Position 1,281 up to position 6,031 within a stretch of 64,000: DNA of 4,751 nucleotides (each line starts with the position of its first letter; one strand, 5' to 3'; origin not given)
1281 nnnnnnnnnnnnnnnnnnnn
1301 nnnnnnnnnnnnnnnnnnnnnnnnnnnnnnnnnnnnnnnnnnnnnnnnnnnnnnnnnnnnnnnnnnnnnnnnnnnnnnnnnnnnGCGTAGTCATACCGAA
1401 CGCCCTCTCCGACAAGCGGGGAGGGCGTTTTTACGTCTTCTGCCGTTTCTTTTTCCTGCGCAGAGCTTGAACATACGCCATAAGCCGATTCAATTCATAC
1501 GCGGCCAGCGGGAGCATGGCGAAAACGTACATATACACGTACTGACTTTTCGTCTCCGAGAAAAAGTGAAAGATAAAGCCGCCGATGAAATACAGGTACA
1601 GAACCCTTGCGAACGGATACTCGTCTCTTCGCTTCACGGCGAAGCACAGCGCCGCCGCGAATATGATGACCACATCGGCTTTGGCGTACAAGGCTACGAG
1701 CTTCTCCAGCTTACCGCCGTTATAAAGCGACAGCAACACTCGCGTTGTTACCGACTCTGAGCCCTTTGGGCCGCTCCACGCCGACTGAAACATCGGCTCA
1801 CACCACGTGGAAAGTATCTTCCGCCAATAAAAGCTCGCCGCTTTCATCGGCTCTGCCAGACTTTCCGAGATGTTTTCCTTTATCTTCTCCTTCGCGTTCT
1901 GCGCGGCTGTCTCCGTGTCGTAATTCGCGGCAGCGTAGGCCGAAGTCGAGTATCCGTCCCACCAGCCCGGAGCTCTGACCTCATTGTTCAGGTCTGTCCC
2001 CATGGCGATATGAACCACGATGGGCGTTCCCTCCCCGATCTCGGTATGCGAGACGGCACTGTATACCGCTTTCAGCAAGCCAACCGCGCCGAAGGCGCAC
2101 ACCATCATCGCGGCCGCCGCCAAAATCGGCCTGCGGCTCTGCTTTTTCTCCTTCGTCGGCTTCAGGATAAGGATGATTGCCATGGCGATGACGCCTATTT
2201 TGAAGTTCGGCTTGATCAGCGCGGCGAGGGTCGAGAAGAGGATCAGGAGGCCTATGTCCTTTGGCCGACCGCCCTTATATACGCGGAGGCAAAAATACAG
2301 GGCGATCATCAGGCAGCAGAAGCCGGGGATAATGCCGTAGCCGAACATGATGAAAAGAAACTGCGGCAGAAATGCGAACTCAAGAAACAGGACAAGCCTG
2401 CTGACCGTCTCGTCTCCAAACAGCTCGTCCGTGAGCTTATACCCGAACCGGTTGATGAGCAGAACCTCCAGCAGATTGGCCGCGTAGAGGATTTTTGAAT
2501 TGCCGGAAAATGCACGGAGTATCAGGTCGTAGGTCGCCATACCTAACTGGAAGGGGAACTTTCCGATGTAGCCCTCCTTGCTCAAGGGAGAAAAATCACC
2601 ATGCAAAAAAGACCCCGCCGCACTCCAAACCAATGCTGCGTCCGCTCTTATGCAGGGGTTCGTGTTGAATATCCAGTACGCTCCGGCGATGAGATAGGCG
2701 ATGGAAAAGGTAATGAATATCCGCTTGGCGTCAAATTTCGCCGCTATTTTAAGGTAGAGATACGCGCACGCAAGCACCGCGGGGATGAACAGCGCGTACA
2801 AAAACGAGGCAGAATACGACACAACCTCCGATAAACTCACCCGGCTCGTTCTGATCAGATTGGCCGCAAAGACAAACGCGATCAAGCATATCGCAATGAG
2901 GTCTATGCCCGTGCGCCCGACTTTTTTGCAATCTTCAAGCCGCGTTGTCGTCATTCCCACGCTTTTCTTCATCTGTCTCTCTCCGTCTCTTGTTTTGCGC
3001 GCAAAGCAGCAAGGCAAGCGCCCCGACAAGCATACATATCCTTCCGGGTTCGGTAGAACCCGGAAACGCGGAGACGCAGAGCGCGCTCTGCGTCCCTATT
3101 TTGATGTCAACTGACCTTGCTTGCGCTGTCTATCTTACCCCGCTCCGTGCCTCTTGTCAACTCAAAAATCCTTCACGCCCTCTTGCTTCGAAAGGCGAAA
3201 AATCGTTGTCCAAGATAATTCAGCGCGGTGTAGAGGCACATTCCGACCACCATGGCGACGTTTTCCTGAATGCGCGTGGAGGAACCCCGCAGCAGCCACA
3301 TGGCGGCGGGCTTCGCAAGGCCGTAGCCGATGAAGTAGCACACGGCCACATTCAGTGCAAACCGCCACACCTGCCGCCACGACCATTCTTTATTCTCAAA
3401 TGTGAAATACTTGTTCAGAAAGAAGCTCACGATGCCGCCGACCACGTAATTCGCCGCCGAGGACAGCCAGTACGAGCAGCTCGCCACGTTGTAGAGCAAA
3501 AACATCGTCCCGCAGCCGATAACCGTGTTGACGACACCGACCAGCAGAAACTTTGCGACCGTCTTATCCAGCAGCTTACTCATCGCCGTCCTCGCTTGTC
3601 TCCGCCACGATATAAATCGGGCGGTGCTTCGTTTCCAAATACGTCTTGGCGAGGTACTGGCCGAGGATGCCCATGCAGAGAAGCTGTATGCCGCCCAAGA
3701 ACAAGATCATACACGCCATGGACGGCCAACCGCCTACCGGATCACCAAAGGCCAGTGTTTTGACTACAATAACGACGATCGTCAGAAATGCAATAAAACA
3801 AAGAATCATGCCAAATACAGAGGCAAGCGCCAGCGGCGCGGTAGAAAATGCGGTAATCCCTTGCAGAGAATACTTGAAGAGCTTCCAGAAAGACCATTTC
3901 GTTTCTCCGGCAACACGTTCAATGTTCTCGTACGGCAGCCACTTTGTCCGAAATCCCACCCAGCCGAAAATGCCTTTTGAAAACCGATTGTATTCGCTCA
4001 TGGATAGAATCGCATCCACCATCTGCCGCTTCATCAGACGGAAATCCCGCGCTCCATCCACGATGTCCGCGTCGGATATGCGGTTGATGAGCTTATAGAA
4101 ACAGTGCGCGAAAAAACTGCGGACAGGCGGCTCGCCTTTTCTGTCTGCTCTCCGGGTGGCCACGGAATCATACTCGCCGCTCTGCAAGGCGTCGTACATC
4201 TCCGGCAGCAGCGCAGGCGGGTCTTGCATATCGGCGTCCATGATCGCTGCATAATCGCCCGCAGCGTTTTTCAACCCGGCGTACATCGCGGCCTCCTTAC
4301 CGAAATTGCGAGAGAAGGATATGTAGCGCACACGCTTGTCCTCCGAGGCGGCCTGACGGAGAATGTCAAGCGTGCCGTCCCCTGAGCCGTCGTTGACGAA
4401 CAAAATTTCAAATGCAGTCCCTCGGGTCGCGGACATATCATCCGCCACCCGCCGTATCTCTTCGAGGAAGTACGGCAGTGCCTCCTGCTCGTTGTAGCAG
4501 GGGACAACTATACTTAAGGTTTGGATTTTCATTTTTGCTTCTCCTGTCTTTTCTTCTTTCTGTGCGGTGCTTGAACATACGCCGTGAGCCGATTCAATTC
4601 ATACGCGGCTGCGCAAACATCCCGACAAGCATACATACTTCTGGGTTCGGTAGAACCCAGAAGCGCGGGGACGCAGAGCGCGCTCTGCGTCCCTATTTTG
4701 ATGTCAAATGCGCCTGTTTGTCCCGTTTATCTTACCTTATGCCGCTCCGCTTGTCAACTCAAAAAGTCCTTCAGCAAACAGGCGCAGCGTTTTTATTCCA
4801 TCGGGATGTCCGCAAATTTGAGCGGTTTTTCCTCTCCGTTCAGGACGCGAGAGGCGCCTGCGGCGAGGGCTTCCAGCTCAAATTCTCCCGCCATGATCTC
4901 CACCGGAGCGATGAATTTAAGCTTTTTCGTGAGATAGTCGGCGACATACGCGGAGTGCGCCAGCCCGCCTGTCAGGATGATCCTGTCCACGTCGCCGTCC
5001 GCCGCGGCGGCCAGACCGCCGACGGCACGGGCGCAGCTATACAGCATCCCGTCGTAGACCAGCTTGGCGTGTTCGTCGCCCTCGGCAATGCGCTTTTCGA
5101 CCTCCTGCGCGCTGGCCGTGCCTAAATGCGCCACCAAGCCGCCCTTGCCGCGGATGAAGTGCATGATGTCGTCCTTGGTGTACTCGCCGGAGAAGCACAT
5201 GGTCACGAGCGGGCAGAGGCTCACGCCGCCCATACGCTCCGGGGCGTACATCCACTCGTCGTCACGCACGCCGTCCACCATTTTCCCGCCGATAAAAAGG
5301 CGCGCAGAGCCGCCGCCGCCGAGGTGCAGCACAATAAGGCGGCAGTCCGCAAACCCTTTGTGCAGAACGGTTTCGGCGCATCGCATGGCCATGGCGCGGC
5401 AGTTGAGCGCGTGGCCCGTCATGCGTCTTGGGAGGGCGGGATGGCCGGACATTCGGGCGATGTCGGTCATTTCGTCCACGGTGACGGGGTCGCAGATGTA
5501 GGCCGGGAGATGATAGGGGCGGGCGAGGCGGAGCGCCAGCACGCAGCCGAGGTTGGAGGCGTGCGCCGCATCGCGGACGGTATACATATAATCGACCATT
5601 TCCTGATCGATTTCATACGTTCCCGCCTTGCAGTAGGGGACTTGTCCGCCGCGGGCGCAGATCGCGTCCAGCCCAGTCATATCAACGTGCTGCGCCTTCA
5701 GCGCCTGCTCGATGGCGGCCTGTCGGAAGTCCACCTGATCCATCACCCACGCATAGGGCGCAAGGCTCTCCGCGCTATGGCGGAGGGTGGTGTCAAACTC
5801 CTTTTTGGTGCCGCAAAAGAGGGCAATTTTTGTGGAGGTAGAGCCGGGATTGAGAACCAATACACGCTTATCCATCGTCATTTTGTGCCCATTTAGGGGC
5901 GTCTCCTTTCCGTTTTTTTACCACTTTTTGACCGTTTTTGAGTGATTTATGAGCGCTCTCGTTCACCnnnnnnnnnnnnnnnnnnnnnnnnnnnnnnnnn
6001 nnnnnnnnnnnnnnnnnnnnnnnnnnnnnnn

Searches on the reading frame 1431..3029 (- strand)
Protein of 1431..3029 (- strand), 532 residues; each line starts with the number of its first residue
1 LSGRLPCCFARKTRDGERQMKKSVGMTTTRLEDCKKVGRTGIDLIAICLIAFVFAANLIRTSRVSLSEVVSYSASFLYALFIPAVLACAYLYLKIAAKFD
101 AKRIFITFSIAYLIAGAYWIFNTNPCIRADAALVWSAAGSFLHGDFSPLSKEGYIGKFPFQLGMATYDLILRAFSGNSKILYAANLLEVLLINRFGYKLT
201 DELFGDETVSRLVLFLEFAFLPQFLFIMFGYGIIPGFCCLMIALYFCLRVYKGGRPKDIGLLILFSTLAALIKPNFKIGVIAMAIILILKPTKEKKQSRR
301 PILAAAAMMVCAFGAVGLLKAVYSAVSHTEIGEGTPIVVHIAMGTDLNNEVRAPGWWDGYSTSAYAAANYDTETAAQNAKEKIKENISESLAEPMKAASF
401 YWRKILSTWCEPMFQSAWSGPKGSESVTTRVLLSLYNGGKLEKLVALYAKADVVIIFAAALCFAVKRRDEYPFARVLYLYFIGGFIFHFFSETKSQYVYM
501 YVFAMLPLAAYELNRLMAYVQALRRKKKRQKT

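Call 30: search_protein_families(library=pfam, proteins=[window:1431-3029:-], max_evalue=0.01)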
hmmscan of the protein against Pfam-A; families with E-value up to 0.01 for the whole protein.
window:1431-3029:- (532 aa): 1 family
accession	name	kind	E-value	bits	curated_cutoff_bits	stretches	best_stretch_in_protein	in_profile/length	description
PF13231.12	PMT_2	-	6.5e-07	30.1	26.1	1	177-311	20-153/160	Dolichyl-phosphate-mannose-protein mannosyltransferase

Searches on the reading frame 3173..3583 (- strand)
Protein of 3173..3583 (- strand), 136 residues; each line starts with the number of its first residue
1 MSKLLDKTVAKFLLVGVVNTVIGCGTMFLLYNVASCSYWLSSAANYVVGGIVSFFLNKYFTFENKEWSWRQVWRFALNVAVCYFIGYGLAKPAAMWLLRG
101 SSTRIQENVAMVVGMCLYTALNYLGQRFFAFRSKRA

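Call 30: search_protein_families(library=pfam, proteins=[window:3173-3583:-], max_evalue=0.01)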
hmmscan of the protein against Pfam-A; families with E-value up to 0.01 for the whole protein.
window:3173-3583:- (136 aa): 1 family
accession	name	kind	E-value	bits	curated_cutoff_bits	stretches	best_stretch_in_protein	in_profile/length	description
PF04138.20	GtrA_DPMS_TM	-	4.7e-24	85.3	26.1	1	11-131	1-117/117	GtrA/DPMS, transmembrane domain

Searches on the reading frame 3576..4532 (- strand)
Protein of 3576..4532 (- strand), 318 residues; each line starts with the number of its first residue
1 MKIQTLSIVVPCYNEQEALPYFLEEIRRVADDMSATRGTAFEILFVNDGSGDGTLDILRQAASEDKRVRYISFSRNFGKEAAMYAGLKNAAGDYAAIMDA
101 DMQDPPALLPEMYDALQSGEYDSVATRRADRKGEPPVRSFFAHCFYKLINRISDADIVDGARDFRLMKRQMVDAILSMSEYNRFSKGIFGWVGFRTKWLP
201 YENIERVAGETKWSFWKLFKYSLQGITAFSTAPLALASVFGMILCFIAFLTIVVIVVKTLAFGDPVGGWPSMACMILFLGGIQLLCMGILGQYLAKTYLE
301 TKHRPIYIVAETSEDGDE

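Call 30: search_protein_families(library=pfam, proteins=[window:3576-4532:-], max_evalue=0.01)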
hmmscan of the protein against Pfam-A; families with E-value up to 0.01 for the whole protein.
window:3576-4532:- (318 aa): 5 families
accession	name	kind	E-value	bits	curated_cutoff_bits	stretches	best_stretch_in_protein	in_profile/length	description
PF00535.33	Glycos_transf_2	-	1e-34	120.3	23.3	1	7-175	1-167/168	Glycosyl transferase family 2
PF13641.12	Glyco_tranf_2_3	-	7.9e-10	39.6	27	1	6-128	3-123/230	Glycosyltransferase like family 2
PF10111.15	Glyco_tranf_2_2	-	4.6e-05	23.5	27.3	1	7-102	1-92/276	Glycosyltransferase like family 2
PF12804.13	NTP_transf_3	-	0.00028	21.6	27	1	64-152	56-144/160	MobA-like NTP transferase domain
PF13704.12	Glyco_tranf_2_4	-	0.002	19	27.5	1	14-101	2-81/98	Glycosyl transferase family 2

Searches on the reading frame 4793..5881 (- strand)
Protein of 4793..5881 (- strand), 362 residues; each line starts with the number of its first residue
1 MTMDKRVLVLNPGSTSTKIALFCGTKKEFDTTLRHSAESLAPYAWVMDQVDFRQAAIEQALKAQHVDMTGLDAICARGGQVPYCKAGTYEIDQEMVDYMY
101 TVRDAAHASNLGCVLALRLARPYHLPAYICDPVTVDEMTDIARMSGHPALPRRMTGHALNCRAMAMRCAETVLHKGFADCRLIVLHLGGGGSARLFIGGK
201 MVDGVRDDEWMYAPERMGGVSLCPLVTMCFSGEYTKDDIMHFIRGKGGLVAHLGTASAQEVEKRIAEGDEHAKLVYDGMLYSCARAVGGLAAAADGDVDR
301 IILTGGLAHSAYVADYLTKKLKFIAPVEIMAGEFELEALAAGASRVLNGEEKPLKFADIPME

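Call 10: search_protein_families(library=pfam, proteins=[window:4793-5881:-], max_evalue=0.01)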
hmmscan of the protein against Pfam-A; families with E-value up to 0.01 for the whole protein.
window:4793-5881:- (362 aa): 2 families
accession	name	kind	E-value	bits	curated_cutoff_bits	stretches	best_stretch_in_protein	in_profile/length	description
PF00871.23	Acetate_kinase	-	4.8e-13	49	22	1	168-324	188-350/392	Acetokinase family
PF00480.26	ROK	-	0.0076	16.2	22.9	0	217-324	163-261/294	ROK family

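Call 59: search_protein_families(library=ncbifam, proteins=[window:4793-5881:-], max_evalue=0.01)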
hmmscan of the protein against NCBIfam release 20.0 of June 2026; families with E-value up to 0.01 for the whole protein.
window:4793-5881:- (362 aa): 6 families
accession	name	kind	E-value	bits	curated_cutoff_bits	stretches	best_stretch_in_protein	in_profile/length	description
NF002834.0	PRK03011.1-5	subfamily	1.8e-121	405.6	222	1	5-356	3-355/357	butyrate kinase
TIGR02707.1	butyr_kinase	equivalog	4.5e-115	384.4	289.1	1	6-353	1-349/351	butyrate kinase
TIGR00016.1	ackA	subfamily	2.2e-15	56.3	293.4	1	167-324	194-356/405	acetate/propionate family kinase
NF009045.0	PRK12379.1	equivalog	3e-10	39.5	580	1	152-324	170-345/402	propionate kinase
NF009099.0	PRK12440.1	equivalog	2.1e-07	30.3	693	1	164-332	185-356/397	acetate/propionate family kinase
NF009063.0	PRK12397.1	equivalog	6.2e-05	21.8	659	1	152-324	174-349/404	acetate/propionate family kinase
